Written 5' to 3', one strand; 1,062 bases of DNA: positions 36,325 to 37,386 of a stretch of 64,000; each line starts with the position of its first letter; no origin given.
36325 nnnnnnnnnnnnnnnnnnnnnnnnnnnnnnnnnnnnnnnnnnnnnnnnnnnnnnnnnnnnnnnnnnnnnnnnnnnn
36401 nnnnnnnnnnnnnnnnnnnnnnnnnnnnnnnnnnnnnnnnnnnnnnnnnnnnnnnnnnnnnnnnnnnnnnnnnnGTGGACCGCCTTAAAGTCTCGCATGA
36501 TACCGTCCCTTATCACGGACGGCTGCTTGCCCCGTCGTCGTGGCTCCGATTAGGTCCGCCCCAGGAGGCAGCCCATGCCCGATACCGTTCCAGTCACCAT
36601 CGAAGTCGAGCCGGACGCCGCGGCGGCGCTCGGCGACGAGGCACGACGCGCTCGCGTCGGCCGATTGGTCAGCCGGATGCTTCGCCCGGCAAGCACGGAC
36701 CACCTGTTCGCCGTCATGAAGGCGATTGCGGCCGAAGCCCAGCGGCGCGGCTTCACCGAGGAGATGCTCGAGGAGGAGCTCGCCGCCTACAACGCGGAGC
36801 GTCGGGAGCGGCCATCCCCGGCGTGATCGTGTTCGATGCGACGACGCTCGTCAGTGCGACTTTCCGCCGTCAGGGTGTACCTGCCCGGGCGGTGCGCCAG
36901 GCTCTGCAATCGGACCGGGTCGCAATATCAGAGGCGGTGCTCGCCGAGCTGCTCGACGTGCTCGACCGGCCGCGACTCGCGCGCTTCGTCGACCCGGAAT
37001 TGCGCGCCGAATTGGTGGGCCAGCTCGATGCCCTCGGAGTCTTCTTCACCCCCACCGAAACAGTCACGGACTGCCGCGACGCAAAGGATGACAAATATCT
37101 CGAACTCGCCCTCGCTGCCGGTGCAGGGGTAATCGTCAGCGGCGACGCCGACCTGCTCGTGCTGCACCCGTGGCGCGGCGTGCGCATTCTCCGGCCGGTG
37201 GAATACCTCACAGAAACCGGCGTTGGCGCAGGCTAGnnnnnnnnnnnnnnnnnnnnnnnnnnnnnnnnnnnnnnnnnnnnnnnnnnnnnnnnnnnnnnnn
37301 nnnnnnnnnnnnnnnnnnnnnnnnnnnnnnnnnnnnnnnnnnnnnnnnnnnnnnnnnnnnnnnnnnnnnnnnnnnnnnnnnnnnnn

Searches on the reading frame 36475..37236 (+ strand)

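Call 73: search_protein_families(library=pfam, proteins=[window:36475-37236:+], max_evalue=0.0001)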
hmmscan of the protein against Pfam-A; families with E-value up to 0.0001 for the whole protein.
window:36475-37236:+ (253 aa): 1 family
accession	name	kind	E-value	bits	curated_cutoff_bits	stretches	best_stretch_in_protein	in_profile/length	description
PF13470.12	PIN_3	-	1e-10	42.8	27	1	118-225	2-114/115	PIN domain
